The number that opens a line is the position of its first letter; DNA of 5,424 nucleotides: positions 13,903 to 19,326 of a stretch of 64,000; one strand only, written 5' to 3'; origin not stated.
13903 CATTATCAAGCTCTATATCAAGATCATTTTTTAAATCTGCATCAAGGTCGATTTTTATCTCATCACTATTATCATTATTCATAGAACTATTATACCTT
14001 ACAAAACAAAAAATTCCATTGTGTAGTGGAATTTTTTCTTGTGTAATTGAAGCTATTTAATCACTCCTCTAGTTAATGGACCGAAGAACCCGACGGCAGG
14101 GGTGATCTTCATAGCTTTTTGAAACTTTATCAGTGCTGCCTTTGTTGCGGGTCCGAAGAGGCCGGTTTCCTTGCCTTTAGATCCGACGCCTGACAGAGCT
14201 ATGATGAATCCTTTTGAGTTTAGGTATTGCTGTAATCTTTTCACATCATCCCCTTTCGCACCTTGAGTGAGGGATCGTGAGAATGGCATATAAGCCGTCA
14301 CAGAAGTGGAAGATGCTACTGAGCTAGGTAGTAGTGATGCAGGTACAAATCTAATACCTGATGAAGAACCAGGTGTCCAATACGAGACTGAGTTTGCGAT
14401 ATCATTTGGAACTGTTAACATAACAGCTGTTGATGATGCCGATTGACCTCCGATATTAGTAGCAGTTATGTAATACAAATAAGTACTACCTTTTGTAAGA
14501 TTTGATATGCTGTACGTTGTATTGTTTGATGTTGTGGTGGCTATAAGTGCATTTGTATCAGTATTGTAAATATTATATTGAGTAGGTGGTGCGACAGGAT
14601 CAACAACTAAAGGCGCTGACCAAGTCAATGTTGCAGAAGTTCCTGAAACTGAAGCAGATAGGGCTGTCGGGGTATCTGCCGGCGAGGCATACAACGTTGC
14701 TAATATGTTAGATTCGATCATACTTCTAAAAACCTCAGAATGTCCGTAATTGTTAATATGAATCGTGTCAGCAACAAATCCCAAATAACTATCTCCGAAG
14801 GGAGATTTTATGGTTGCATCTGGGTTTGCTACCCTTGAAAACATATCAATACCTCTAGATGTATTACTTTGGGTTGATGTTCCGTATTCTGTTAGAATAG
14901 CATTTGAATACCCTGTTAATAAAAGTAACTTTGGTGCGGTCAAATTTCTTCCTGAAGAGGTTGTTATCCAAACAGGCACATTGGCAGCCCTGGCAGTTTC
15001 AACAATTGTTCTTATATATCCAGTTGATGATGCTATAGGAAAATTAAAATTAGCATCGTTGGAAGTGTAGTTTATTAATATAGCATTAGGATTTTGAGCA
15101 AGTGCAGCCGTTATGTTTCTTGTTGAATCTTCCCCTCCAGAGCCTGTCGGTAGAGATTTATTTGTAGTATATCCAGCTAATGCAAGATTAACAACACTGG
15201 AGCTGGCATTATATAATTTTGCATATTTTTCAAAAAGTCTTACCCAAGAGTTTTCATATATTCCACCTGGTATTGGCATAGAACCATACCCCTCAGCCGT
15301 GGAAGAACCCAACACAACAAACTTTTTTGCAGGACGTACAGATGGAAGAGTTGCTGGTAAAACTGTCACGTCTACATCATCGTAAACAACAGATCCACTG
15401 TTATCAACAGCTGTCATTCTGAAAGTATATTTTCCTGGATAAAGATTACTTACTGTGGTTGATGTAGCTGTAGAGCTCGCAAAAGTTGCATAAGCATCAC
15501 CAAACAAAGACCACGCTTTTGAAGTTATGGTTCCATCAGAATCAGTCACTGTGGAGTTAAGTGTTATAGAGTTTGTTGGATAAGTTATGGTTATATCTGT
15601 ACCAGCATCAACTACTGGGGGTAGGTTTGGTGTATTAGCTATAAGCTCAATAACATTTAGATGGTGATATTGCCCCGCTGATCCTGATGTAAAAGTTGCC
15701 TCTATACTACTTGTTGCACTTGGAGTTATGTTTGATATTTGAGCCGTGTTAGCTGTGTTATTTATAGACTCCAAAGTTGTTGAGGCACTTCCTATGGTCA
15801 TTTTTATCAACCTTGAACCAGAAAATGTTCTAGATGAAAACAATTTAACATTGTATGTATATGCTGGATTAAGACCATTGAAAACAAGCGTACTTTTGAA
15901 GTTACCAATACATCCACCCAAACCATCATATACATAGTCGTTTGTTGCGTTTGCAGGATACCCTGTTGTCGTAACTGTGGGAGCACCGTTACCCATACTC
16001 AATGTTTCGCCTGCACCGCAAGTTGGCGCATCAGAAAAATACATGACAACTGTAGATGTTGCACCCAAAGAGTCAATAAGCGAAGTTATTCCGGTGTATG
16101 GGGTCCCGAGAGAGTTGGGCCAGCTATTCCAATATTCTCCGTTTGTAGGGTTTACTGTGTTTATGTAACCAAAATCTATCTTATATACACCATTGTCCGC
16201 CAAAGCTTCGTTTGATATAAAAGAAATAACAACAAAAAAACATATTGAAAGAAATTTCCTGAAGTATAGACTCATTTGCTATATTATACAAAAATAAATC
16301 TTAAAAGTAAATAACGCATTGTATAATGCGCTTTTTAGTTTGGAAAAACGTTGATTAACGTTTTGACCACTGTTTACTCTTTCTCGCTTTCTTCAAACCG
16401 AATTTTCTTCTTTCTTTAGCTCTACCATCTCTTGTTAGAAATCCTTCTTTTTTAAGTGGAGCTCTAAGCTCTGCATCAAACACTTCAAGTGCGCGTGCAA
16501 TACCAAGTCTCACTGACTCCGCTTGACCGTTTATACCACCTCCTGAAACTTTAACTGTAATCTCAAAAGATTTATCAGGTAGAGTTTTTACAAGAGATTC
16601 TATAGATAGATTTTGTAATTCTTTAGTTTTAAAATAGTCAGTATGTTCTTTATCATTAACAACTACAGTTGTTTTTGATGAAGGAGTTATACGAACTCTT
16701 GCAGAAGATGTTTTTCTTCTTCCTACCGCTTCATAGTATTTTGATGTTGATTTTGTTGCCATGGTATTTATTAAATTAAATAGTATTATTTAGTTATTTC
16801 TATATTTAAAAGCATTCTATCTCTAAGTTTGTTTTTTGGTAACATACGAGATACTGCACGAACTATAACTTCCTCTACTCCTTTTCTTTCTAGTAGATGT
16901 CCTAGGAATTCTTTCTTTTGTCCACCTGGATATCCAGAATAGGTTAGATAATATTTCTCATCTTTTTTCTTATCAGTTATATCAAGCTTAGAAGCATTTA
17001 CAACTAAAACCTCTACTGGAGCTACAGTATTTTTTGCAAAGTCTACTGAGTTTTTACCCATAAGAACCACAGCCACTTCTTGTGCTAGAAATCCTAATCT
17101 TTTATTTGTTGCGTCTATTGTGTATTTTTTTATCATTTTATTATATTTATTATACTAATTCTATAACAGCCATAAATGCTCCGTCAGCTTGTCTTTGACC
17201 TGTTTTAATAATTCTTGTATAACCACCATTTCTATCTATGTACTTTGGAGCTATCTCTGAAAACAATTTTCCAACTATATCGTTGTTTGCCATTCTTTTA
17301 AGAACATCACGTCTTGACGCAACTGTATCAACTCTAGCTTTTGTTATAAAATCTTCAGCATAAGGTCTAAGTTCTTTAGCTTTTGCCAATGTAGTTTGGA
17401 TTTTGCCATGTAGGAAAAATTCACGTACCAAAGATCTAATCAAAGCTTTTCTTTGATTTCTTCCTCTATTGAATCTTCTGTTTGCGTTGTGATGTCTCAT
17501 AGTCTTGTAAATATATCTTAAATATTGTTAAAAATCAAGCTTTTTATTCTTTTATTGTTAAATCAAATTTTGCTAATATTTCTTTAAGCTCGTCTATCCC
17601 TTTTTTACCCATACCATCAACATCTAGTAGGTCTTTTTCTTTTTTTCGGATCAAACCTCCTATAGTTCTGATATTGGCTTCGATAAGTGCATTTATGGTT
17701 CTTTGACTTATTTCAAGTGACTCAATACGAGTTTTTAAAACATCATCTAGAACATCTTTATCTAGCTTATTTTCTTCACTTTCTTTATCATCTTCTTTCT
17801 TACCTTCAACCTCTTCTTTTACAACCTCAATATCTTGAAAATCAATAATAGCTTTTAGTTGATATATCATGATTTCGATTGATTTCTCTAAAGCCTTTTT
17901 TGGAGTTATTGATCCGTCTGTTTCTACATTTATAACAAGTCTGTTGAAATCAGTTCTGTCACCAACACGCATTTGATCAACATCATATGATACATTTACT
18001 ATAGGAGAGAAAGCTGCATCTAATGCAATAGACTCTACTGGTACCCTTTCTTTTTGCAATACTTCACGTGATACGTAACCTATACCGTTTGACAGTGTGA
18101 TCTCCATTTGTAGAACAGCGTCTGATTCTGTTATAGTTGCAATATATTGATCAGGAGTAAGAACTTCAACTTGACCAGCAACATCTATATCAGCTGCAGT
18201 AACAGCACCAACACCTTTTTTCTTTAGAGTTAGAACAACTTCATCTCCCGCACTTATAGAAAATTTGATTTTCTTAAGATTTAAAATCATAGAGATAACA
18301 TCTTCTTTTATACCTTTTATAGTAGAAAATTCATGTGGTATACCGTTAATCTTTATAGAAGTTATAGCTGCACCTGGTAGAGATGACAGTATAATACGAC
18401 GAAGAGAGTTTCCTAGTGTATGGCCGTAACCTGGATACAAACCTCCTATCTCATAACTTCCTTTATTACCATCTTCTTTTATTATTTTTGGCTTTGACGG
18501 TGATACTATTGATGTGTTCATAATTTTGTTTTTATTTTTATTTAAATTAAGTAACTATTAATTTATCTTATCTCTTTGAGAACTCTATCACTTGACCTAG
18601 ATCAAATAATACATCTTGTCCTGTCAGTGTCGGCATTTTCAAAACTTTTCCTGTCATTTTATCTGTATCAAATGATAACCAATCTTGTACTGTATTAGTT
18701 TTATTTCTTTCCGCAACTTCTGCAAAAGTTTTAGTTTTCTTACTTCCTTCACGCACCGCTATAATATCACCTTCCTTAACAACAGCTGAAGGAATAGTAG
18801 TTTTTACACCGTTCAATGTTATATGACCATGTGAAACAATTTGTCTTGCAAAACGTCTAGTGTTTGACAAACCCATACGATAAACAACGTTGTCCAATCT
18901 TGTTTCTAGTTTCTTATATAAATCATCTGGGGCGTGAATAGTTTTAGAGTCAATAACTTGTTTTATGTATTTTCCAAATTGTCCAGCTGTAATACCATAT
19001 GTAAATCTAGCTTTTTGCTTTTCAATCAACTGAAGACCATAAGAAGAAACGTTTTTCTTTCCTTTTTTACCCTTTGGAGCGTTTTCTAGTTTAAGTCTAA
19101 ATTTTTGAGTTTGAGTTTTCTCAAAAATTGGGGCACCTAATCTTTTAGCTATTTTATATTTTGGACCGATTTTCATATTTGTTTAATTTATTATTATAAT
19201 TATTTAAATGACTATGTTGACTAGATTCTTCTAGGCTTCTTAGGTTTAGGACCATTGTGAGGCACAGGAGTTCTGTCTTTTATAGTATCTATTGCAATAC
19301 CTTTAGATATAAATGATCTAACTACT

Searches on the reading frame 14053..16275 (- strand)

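Call 7: search_protein_families(library=pfam, proteins=[window:14053-16275:-], max_evalue=0.001)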
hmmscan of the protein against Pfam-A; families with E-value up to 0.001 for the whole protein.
window:14053-16275:- (740 aa): 6 families
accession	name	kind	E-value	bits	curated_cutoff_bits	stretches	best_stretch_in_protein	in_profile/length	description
PF22352.2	K319L-like_PKD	-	1.1e-16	61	27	1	224-305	1-84/84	K319L-like, PKD domain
PF13472.12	Lipase_GDSL_2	-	8.8e-12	46.3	32.9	1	321-512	1-176/178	GDSL-like Lipase/Acylhydrolase family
PF00041.27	fn3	-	2.9e-11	43.9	25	1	535-617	2-80/84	Fibronectin type III domain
PF01471.23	PG_binding_1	-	1.3e-09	38.5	23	1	675-726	2-45/57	Putative peptidoglycan binding domain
PF24421.1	Ig_J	-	2.5e-06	27.9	29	1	548-621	28-100/104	Tip attachment protein J, Ig-like domain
PF18911.6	PKD_4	-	0.0003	21.2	27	0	217-303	1-83/85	PKD domain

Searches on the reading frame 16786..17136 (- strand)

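Call 8: search_protein_families(library=pfam, proteins=[window:16786-17136:-], max_evalue=0.01)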
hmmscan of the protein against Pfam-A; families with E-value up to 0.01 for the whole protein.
window:16786-17136:- (116 aa): 1 family
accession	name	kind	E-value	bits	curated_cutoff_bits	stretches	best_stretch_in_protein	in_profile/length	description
PF00572.24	Ribosomal_L13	-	2.3e-26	92.7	23.8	1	4-114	3-112/119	Ribosomal protein L13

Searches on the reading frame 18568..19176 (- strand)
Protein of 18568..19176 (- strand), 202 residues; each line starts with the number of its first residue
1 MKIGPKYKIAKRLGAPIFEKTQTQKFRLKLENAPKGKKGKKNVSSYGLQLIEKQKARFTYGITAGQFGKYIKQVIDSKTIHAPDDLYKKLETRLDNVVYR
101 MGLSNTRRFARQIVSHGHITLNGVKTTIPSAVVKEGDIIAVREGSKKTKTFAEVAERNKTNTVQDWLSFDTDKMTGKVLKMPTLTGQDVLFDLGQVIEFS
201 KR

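Call 8: search_protein_families(library=pfam, proteins=[window:18568-19176:-], max_evalue=0.01)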
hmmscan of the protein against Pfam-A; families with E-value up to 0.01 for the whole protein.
window:18568-19176:- (202 aa): 3 families
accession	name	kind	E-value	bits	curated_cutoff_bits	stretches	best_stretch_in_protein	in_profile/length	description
PF01479.30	S4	-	4.4e-17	62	22.8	1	93-139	2-48/48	S4 domain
PF00163.24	Ribosomal_S4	-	4.8e-13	50.1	23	1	3-79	3-84/95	Ribosomal protein S4/S9 N-terminal domain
PF22421.1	SYY_C-terminal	-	0.00061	20.1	27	1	90-138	17-65/83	Tyrosine--tRNA ligase SYY-like C-terminal domain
